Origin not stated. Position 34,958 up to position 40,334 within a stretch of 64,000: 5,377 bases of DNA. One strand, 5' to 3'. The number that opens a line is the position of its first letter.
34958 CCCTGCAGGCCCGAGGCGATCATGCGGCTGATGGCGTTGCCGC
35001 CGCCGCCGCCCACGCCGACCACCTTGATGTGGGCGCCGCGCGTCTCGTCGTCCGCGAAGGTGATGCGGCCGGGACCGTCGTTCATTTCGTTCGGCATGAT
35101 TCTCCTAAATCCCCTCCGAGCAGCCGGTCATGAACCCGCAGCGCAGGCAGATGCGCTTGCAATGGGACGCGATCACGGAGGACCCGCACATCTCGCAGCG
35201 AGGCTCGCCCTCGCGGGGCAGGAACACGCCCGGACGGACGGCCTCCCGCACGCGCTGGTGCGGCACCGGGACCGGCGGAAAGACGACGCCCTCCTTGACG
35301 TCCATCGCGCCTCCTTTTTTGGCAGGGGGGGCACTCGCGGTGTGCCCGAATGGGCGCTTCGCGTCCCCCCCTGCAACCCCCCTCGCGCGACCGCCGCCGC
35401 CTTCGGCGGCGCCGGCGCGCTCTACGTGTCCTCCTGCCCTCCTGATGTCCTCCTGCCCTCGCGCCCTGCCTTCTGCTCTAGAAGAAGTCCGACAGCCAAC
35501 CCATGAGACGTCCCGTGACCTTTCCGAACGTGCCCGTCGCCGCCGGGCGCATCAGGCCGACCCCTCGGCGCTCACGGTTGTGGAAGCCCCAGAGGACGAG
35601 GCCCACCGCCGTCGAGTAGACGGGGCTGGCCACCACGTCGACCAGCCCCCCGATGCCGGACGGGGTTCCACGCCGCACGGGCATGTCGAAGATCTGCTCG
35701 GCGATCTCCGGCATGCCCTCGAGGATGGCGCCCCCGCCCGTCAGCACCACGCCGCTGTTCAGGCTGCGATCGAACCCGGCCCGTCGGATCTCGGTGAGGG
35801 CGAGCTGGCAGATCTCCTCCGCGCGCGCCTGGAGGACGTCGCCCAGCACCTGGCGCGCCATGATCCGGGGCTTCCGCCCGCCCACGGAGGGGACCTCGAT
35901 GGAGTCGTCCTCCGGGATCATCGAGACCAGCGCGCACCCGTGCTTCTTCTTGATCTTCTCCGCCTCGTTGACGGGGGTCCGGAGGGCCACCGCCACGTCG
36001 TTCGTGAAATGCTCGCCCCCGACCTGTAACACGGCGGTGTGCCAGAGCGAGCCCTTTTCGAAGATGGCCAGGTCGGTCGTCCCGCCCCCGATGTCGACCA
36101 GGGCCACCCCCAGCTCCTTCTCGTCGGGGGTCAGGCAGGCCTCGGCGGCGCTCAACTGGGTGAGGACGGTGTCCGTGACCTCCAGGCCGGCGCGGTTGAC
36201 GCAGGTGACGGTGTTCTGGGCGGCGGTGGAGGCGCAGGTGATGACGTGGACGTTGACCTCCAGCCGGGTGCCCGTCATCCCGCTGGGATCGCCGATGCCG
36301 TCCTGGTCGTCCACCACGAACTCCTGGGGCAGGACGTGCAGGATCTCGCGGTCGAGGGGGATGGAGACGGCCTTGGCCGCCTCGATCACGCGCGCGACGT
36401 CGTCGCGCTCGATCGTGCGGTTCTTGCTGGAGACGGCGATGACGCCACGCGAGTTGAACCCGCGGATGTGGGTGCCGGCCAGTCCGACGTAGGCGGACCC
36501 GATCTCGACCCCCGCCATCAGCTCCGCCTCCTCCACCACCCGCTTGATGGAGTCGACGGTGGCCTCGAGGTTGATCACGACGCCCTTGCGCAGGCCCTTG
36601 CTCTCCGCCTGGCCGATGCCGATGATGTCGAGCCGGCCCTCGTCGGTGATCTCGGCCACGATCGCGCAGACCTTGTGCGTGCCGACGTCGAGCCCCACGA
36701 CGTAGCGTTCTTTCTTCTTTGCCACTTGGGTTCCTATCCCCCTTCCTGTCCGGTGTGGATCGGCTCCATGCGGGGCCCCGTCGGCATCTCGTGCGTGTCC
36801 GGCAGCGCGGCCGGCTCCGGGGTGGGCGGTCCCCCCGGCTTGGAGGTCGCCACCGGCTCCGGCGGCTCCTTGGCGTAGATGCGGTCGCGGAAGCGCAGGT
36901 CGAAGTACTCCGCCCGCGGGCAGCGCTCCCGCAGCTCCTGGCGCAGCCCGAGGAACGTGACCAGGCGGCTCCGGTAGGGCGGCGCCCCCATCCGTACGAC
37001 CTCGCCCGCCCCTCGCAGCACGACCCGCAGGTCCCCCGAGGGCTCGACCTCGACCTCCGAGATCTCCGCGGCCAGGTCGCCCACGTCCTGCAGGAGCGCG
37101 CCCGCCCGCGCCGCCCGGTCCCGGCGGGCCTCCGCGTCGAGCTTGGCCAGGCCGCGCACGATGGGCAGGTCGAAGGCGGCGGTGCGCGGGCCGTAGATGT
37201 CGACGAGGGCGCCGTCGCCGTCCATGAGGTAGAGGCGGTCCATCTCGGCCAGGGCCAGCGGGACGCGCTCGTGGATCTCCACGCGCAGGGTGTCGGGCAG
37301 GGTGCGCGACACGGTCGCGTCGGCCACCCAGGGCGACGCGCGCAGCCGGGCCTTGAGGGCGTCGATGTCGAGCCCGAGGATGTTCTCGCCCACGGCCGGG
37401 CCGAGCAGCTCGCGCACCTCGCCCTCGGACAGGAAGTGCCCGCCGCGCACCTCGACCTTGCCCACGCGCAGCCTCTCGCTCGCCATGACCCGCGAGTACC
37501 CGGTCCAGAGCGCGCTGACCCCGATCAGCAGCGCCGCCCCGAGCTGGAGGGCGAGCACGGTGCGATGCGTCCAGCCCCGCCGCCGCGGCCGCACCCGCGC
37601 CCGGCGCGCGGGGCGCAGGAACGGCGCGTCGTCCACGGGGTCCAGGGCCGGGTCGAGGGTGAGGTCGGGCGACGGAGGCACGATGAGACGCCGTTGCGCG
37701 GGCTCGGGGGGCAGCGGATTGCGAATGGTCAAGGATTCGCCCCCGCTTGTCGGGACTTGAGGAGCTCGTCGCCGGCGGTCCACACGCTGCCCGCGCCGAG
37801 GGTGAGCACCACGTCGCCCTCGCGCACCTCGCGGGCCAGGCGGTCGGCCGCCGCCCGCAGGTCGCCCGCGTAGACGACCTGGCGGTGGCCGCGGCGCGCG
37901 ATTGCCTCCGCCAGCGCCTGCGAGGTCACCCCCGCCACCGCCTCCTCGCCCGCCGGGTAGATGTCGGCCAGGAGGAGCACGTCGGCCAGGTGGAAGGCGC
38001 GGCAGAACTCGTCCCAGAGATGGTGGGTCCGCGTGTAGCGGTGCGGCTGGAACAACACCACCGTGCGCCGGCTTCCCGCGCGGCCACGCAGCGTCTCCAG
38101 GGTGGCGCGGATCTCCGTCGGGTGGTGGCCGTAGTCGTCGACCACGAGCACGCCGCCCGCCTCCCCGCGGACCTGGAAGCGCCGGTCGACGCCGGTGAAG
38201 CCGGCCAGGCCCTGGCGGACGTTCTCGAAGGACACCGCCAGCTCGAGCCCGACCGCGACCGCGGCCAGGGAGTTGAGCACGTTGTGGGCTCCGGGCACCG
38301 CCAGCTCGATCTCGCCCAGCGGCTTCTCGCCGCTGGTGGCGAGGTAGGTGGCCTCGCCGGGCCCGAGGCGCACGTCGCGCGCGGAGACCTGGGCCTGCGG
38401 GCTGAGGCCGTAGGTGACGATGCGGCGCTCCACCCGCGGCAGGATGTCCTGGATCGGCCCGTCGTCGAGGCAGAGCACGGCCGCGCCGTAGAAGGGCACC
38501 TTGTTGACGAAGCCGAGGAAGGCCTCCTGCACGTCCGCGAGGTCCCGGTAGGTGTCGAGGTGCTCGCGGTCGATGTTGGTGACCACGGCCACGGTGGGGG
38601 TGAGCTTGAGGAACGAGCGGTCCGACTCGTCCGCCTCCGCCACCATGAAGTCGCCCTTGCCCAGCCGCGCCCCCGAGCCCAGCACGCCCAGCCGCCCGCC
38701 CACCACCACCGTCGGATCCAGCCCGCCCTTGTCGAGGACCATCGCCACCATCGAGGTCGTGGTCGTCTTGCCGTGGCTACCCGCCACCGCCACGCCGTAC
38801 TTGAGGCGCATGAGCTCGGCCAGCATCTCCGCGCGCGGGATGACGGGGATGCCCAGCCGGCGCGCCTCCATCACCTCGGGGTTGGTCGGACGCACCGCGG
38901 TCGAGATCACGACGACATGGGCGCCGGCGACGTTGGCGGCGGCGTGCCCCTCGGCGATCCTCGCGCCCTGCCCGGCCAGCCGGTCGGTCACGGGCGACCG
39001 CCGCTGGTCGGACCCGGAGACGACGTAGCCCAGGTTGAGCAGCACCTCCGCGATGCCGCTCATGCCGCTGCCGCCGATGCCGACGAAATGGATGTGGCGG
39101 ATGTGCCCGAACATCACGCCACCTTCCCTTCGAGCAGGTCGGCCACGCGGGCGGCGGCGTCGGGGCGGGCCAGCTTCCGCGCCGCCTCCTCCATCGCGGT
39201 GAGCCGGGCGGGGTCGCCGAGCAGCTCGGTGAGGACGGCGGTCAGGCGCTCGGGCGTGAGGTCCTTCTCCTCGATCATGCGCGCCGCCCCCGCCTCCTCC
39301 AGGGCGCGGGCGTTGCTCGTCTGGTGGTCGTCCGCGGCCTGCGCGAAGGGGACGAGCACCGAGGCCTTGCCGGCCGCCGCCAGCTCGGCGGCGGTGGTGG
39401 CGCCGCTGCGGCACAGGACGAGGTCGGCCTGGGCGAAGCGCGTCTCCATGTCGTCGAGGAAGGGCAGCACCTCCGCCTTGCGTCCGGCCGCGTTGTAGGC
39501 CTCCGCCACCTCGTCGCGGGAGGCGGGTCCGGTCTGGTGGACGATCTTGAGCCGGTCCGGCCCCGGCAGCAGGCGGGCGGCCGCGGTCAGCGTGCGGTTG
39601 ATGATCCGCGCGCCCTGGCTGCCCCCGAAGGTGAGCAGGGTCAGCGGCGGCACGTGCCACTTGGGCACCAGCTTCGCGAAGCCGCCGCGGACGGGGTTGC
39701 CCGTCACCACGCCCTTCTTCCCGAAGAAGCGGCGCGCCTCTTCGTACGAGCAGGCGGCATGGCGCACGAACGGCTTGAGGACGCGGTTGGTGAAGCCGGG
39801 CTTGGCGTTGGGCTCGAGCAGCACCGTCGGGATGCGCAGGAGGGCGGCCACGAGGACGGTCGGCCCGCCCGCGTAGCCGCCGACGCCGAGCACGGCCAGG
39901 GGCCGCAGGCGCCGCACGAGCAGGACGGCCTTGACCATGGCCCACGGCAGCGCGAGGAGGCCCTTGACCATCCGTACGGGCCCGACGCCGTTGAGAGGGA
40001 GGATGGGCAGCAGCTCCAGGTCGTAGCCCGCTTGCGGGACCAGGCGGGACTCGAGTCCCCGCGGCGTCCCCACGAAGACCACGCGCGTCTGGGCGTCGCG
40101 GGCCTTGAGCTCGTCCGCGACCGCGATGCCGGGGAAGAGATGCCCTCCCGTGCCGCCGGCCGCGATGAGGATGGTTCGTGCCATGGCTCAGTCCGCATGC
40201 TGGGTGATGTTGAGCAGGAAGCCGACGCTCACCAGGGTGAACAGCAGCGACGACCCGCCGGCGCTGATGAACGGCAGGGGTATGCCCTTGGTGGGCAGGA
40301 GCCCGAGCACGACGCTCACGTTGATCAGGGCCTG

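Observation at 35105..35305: Unannotated-type small Cys-rich ORF between ftsA and ftsZ, with its stop codon inside the ftsZ Shine-Dalgarno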

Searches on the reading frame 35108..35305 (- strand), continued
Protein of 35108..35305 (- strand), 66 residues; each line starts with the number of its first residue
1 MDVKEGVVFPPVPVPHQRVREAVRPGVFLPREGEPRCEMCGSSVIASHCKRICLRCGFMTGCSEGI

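Call 21: fold_search(model_id=the predicted structure, library=pdb)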
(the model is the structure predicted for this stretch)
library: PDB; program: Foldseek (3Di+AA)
matches with E <= 10: 144; with E <= 0.001: 0
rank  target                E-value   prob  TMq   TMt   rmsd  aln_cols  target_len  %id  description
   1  7oqy_Y                1.3e-01  0.96  0.36  0.27   4.7        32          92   28  Cryo-EM structure of the cellular negative regulator TFS4 bound to the archaeal RNA polymerase (released 2021-08-25)
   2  2ba1_A                7.2e-01  0.90  0.38  0.15   1.4        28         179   18  Archaeal exosome core (released 2005-11-22)
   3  7ob9_I                8.3e-01  0.57  0.33  0.39   2.1        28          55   32  Cryo-EM structure of human RNA Polymerase I in elongation state (released 2021-12-08)
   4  7a6h_I                1.0e+00  0.54  0.36  0.23   5.2        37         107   19  Cryo-EM structure of human apo RNA Polymerase III (released 2021-02-03)
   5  5isy_C                1.3e+00  0.72  0.35  0.10   2.0        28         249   21  Crystal structure of Nudix family protein with NAD (released 2016-09-14)
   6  7obb_I                1.4e+00  0.41  0.32  0.21   2.2        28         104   32  Cryo-EM structure of human RNA Polymerase I Open Complex (released 2021-12-08)
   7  8ity_I                1.6e+00  0.44  0.36  0.42   5.0        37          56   19  human RNA polymerase III pre-initiation complex closed DNA 1 (released 2023-06-07)
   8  7fji_I                1.6e+00  0.44  0.36  0.23   5.1        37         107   19  human Pol III elongation complex (released 2021-10-27)
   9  2akl_MODEL_1_A        1.6e+00  0.44  0.36  0.22   3.3        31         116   22  Solution structure for phn-A like protein PA0128 from Pseudomonas aeruginosa (released 2006-07-18)
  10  7d58_I                1.7e+00  0.25  0.34  0.22   5.3        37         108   19  cryo-EM structure of human RNA polymerase III in elongating state (released 2021-02-17)
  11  7oba_I                1.9e+00  0.30  0.32  0.21   2.3        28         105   32  Cryo-EM structure of human RNA Polymerase I in complex with RRN3 (released 2021-12-08)
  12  3j6x_83               2.2e+00  0.41  0.37  0.28   1.5        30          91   20  S. cerevisiae 80S ribosome bound with Taura syndrome virus (TSV) IRES, 5 degree rotation (Class II) (released 2014-06-11)
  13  5iw4_B                2.4e+00  0.35  0.36  0.10   3.3        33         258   21  Crystal structure of E. coli NudC in complex with NAD (released 2016-07-13)
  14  2jrp_MODEL_1_A        2.4e+00  0.30  0.38  0.32   5.8        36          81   17  Solution NMR Structure of YfgJ from Salmonella typhimurium Modeled with Two Zn+2 Bound, Northeast Structural G (released 2007-07-10)
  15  7qca_SFF              2.4e+00  0.25  0.36  0.40   2.5        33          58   24  Spraguea lophii ribosome (released 2022-11-30)
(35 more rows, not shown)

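Call 32: search_solved_structures(query=A1, max_evalue=10, show_alignments=5)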
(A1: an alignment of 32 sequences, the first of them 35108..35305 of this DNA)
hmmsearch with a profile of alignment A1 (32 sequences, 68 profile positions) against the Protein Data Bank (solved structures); distinct sequences matched with E-value up to 10: 1.
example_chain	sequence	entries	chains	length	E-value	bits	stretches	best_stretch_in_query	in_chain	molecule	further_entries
8fmw_Ad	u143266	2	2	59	0.076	16.5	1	18-60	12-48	50S ribosomal protein L32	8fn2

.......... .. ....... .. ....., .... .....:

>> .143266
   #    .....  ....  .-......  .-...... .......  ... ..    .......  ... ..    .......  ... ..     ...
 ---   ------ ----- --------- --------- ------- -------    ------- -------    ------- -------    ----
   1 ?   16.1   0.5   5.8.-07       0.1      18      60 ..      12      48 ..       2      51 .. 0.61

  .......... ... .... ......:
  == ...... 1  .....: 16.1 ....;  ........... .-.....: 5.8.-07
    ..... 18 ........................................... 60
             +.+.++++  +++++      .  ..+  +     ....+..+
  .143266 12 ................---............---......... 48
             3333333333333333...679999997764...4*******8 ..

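Call 35: find_encoding_contigs(protein=P0186, flank=4000, max_places=4)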
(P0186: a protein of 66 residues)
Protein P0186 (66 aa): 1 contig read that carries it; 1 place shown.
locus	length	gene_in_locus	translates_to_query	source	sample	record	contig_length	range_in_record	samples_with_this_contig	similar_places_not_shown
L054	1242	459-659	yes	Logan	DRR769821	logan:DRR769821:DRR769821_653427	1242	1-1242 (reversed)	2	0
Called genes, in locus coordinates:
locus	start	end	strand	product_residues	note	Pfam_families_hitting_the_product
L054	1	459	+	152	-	?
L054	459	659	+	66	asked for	PF28087:HVO_2523 (weak)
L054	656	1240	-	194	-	?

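Call 36: find_encoding_contigs(protein=P0125, flank=4000, max_places=3)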
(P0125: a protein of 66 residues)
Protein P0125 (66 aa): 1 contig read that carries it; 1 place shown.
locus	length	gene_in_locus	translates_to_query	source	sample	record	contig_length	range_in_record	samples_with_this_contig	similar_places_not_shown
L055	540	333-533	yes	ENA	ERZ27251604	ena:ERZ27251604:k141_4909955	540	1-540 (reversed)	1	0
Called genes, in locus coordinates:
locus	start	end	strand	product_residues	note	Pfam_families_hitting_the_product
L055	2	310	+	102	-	?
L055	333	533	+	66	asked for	-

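Call 37: find_encoding_contigs(protein=P0144, flank=4000, max_places=3)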
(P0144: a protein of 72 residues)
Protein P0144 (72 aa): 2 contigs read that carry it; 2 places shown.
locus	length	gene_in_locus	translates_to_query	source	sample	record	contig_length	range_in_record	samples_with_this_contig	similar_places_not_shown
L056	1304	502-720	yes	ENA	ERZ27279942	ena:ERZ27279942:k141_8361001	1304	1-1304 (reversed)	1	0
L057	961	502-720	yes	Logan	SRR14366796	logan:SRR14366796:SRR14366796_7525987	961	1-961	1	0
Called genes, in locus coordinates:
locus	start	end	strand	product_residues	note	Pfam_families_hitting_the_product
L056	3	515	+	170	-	?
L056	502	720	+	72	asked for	-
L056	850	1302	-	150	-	?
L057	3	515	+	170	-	?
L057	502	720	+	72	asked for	-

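Call 38: find_encoding_contigs(protein=P0165, flank=4000, max_places=3)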
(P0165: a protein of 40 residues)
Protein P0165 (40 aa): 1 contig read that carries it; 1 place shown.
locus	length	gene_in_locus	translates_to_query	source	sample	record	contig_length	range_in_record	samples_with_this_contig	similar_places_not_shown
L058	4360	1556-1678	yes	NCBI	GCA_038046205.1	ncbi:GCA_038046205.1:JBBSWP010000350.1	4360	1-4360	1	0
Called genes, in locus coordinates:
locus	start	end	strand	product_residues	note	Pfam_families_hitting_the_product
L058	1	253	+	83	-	PF02581:TMP-TENI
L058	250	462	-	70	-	PF01266:DAO (weak)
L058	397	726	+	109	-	PF13462:Thioredoxin_4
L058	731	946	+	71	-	-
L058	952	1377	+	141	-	-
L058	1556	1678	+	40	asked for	PF28087:HVO_2523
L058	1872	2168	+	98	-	-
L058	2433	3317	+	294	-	PF13793:Pribosyltran_N, PF24390:PRTase-CE (weak), PF00156:Pribosyltran, PF14572:Pribosyl_synth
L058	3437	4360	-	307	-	PF00587:tRNA-synt_2b (weak), PF03129:HGTP_anticodon, PF09180:ProRS-C_1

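Call 56: search_protein_families(library=ncbifam, alignment_id=A1, max_evalue=0.1)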
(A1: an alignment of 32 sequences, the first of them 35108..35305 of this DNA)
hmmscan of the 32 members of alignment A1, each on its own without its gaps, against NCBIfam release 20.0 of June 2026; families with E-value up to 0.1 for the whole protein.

A. member 1, window:35108-35305:- (66 aa): 3 families
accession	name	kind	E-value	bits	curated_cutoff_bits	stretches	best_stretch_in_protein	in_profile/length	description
NF041914.1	HVO_2523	equivalog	0.0038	17.1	60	1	35-64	1-30/33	HVO_2523 family zinc finger protein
NF001669.0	PRK00432.1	equivalog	0.073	13.1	54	1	36-59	28-52/58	30S ribosomal protein S27ae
NF005122.0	PRK06556.1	equivalog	0.088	10.5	859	1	34-63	931-960/960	vitamin B12-dependent ribonucleotide reductase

B. families by the number of members that match (of 32 scanned): 6 families
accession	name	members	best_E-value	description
NF041914.1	HVO_2523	32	0.00064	HVO_2523 family zinc finger protein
NF005122.0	PRK06556.1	24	0.0037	vitamin B12-dependent ribonucleotide reductase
NF001669.0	PRK00432.1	16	0.002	30S ribosomal protein S27ae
NF011451.0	PRK14873.1-1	1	0.058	primosome assembly protein PriA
TIGR03847.1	TIGR03847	1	0.08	conserved hypothetical protein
TIGR01031.1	rpmF_bact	1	0.094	50S ribosomal protein L32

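Call 66: find_encoding_contigs(protein=P0130, flank=3500, max_places=2)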
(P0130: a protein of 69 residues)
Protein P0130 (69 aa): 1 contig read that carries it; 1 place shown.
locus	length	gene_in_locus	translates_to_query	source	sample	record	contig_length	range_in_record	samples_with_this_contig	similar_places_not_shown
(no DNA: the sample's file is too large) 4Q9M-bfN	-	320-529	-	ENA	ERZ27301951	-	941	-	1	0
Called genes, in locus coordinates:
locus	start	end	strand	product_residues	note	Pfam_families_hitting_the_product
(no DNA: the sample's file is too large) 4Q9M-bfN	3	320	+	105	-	?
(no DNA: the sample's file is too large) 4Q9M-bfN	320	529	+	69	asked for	-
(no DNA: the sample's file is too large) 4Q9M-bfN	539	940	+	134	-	?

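Call 67: find_encoding_contigs(protein=P0150, flank=3500, max_places=2)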
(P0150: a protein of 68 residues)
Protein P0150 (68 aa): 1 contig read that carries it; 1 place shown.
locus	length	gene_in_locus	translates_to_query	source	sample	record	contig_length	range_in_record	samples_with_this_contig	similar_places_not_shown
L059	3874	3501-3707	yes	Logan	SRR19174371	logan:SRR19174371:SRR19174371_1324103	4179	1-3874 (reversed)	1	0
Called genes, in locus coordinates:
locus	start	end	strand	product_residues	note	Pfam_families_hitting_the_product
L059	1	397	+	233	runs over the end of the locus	?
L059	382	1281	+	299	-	PF01565:FAD_binding_4, PF02873:MurB_C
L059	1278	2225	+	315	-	PF08478:POTRA_1, PF03799:FtsQ_DivIB_C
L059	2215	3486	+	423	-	PF14450:FtsA (weak), PF02491:SHS2_FTSA, PF11104:PilM_2 (weak), PF06277:EutA, PF06723:MreB_Mbl, PF14450:FtsA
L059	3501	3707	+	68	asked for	-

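Call 68: find_encoding_contigs(protein=P0133, flank=3500, max_places=2)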
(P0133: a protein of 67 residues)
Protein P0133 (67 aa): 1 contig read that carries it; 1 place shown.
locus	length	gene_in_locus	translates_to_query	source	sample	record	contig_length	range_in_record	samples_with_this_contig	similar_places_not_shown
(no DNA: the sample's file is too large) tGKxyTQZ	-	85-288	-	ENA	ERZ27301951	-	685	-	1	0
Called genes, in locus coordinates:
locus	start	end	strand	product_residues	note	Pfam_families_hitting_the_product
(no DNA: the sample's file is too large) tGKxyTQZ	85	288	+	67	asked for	-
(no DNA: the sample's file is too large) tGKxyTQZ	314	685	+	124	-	?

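Call 71: list_cluster_members(proteins=[window:35108-35305:-, P0001, P0150])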
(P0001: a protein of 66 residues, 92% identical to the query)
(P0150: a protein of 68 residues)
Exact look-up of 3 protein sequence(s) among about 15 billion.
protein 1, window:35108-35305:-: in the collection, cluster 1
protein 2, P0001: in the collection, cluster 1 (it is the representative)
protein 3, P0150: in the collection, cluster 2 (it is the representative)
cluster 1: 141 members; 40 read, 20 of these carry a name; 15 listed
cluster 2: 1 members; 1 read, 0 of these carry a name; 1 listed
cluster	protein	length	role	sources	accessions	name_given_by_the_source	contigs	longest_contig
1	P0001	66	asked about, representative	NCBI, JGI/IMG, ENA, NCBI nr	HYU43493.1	MAG TPA: hypothetical protein VEQ84_15195 [Vicinamibacteria bacterium] | hypothetical protein | hypothetical protein [Vicinamibacteria bacterium]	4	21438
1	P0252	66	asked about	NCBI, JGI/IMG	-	ribosomal protein S27AE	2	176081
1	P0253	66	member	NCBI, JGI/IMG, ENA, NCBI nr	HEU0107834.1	MAG TPA: hypothetical protein VFT38_16755 [Vicinamibacteria bacterium] | hypothetical protein | hypothetical protein [Vicinamibacteria bacterium]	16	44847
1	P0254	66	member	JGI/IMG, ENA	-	ribosomal protein S27AE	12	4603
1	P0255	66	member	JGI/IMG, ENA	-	ribosomal protein S27AE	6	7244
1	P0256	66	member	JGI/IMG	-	hypothetical protein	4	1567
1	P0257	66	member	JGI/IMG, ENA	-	hypothetical protein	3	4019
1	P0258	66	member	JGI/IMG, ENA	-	hypothetical protein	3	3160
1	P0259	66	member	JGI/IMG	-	hypothetical protein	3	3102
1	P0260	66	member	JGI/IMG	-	hypothetical protein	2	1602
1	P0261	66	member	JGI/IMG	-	hypothetical protein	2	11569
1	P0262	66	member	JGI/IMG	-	hypothetical protein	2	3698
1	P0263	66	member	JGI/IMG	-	hypothetical protein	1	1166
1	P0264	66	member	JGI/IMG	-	hypothetical protein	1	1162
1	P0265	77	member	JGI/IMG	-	hypothetical protein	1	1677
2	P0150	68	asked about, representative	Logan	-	-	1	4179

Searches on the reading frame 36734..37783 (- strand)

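Call 52: search_protein_families(library=pfam, proteins=[window:36734-37783:-], max_evalue=0.00001)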
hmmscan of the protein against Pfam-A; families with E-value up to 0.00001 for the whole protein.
window:36734-37783:- (349 aa): 1 family
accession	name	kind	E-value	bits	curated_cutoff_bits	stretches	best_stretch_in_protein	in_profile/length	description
PF08478.15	POTRA_1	-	1.3e-17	64.3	23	1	106-173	2-69/69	POTRA domain, FtsQ-type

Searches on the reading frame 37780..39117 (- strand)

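Call 52: search_protein_families(library=pfam, proteins=[window:37780-39117:-], max_evalue=0.00001)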
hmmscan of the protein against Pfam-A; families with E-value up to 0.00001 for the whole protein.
window:37780-39117:- (446 aa): 3 families
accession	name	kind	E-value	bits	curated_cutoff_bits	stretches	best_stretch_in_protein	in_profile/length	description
PF01225.30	Mur_ligase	-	3.3e-32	111.1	21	1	8-107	1-95/95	Mur ligase family, catalytic domain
PF08245.18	Mur_ligase_M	-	5.3e-26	92.2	24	1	111-289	1-199/200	Mur ligase middle domain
PF02875.26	Mur_ligase_C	-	1.1e-24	88.1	28.4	1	312-443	1-127/127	Mur ligase, glutamate ligase domain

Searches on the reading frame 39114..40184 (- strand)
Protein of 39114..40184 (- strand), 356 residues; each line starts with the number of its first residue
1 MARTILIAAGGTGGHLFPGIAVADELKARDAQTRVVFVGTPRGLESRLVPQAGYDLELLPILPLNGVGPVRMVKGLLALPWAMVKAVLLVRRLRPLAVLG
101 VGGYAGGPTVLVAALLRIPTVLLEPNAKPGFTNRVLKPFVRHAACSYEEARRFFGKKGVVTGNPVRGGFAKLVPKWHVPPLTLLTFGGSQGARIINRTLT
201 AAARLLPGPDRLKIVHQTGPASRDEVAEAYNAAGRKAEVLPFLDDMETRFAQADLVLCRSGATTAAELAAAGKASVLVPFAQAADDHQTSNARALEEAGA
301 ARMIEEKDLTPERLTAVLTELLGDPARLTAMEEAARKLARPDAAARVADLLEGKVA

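Call 52: search_protein_families(library=pfam, proteins=[window:39114-40184:-], max_evalue=0.00001)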
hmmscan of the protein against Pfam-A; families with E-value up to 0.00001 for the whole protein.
window:39114-40184:- (356 aa): 2 families
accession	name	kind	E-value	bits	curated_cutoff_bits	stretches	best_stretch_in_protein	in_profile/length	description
PF04101.22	Glyco_tran_28_C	-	2.4e-40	138.7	22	1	182-346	1-165/166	Glycosyltransferase family 28 C-terminal domain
PF03033.26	Glyco_transf_28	-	3.9e-29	101.9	26.2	1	5-143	1-137/139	Glycosyltransferase family 28 N-terminal domain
